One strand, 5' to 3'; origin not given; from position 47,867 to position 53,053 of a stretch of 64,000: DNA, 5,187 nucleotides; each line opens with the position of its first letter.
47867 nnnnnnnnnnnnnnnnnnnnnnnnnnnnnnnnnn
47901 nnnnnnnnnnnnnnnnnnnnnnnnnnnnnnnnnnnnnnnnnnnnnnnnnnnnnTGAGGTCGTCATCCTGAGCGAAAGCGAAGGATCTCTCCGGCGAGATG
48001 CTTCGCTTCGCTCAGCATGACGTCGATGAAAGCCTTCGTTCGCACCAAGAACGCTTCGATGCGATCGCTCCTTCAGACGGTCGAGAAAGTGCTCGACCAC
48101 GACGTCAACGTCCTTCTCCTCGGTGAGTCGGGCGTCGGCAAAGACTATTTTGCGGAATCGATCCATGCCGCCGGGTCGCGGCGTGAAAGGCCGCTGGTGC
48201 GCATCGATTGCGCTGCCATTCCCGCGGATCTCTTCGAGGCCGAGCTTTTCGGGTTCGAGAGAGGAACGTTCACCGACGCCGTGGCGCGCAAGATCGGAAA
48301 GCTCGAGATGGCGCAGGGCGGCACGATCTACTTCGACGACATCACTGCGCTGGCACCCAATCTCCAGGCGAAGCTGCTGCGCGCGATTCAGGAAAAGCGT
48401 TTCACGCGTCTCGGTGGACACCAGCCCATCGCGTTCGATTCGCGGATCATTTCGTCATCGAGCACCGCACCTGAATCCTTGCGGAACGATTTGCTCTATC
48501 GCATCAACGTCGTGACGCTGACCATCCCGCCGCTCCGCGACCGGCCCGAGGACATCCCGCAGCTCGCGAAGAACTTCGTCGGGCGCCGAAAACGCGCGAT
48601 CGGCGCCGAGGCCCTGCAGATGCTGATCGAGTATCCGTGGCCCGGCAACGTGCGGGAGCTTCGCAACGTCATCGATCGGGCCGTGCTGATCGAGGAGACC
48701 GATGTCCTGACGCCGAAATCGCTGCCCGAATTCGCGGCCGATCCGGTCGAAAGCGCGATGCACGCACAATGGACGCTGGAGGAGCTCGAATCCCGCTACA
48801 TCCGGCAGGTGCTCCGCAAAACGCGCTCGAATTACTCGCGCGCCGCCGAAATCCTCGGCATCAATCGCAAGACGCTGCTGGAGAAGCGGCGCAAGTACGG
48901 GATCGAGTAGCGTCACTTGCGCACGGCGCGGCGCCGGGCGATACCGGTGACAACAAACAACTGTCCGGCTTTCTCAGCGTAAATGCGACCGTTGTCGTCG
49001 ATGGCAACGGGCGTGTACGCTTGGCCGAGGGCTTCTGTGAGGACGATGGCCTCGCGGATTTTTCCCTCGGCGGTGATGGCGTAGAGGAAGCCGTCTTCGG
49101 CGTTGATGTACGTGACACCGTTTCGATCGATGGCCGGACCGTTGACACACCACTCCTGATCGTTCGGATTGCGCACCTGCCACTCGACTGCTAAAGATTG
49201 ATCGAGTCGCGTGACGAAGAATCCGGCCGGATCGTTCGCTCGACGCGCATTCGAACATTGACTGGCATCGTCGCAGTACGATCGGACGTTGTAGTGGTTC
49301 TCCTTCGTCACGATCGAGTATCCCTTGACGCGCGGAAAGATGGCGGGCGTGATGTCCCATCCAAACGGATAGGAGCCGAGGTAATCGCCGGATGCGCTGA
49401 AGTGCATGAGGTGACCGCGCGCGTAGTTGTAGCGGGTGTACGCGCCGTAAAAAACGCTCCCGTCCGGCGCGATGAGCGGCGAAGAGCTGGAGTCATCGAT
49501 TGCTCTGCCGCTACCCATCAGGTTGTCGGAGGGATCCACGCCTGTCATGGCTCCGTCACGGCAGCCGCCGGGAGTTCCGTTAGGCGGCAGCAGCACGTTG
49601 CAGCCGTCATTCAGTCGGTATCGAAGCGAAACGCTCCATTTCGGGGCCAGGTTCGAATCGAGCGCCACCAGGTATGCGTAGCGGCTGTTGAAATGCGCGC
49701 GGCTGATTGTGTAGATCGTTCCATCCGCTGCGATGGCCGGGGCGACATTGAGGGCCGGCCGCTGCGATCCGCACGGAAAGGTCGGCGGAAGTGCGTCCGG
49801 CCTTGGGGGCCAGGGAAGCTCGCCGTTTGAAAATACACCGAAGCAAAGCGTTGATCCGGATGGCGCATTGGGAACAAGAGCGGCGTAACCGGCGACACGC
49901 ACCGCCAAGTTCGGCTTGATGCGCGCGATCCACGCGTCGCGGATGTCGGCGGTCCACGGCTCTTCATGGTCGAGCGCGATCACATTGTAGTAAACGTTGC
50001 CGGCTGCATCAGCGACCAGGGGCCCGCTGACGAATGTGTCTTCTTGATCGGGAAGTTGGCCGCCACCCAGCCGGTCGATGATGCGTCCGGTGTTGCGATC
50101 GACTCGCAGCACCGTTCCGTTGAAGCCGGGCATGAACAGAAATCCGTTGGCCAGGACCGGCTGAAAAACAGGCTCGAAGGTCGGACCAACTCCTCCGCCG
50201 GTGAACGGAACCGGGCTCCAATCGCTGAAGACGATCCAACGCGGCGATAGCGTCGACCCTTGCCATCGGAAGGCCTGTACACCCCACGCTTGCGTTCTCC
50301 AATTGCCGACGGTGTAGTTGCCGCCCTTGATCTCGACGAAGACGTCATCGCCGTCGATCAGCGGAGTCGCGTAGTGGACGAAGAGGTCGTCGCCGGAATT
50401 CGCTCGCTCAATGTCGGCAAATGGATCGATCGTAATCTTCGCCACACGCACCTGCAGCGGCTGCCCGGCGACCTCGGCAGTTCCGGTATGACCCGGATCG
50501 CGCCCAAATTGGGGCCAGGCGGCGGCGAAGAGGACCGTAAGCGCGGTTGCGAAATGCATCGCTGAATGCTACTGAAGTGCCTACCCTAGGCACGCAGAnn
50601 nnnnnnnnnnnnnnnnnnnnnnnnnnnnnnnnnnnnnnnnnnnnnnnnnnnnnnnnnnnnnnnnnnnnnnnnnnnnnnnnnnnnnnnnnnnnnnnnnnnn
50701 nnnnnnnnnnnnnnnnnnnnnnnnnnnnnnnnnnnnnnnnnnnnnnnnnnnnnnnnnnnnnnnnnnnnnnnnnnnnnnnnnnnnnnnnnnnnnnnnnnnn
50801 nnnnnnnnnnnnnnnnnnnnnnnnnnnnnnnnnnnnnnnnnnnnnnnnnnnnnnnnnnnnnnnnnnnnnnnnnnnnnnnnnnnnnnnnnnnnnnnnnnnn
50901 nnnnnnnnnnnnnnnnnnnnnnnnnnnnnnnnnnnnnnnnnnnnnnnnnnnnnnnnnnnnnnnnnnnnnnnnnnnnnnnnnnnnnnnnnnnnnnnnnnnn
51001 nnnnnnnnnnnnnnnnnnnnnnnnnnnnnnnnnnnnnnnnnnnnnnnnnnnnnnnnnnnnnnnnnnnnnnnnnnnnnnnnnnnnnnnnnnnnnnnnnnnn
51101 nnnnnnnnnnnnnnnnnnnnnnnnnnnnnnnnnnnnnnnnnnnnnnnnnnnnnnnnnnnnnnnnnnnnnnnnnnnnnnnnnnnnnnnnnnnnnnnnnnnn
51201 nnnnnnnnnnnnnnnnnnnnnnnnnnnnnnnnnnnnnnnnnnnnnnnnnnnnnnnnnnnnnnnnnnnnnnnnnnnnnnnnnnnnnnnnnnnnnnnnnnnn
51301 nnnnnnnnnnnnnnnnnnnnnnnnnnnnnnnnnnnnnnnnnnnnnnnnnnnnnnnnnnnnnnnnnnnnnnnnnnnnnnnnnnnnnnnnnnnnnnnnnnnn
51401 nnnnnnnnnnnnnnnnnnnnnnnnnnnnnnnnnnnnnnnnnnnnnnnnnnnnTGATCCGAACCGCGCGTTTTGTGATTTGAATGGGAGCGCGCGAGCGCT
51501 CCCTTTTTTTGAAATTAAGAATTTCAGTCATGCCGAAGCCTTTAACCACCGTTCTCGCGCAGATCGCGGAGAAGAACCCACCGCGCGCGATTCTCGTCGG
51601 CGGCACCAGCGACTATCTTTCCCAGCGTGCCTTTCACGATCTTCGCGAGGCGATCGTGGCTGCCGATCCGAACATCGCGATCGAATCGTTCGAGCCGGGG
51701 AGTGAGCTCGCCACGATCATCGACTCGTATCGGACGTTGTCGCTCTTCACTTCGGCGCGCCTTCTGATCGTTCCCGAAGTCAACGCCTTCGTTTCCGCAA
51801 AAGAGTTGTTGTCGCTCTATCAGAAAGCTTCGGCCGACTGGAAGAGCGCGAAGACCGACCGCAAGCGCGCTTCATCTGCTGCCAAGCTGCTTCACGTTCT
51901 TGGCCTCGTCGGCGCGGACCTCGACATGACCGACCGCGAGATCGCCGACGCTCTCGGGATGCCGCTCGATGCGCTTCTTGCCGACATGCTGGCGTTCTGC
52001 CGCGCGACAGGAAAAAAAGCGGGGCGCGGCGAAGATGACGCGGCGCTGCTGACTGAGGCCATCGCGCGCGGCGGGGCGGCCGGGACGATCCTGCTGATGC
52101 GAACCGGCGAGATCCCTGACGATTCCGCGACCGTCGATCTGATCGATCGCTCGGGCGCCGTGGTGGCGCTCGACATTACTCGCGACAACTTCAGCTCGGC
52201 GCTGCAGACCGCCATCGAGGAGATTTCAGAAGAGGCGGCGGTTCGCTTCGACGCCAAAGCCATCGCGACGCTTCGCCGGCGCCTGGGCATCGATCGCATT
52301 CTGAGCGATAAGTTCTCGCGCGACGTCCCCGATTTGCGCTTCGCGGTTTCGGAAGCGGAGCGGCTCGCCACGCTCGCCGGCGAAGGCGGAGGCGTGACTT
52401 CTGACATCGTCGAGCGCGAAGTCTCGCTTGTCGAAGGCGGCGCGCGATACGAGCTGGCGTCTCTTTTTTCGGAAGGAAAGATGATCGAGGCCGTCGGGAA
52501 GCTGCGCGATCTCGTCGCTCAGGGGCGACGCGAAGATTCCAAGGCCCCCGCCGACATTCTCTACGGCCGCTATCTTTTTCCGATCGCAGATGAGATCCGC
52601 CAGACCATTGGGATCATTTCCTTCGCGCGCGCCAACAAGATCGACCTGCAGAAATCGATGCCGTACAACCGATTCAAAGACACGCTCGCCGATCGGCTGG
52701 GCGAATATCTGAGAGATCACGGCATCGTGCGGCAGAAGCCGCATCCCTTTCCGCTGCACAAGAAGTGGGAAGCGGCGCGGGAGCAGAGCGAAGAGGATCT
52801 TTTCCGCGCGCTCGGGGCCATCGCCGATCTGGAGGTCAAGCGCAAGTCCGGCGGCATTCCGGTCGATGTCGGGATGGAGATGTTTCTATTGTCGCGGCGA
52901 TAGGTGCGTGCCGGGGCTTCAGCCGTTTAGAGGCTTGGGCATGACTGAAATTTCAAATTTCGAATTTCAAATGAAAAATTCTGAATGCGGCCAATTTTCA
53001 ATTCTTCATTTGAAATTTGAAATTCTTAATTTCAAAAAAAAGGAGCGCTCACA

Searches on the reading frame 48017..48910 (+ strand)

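Call 7: search_protein_families(library=pfam, proteins=[window:48017-48910:+], max_evalue=0.001)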
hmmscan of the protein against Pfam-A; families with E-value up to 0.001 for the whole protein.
window:48017-48910:+ (297 aa): 6 families
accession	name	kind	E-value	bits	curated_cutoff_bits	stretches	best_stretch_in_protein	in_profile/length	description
PF00158.32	Sigma54_activat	-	5.7e-52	176.2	20.2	1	10-168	3-167/168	Sigma-54 interaction domain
PF25601.1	AAA_lid_14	-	1.3e-19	70.2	27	1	174-245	1-79/87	AAA+ ATPase lid domain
PF14532.12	Sigma54_activ_2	-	2.6e-15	57.3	25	1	13-173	5-138/138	Sigma-54 interaction domain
PF02954.25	HTH_8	-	5.2e-11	42.5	22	1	253-294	1-42/42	Bacterial regulatory protein, Fis family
PF07728.20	AAA_5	-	5.1e-10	39.9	22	1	31-154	1-126/139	AAA domain (dynein-related subfamily)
PF07724.20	AAA_2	-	0.0001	22.9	27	1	29-150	3-124/166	AAA domain (Cdc48 subfamily)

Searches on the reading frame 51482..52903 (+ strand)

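Call 7: search_protein_families(library=pfam, proteins=[window:51482-52903:+], max_evalue=0.001)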
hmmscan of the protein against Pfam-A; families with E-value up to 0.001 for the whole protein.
window:51482-52903:+ (473 aa): 1 family
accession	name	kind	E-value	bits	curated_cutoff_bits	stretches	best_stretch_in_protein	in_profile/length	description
PF21694.2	DNA_pol3_delta_C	-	0.00012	22.5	27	1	419-471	68-120/121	DNA polymerase III delta subunit, C-terminal domain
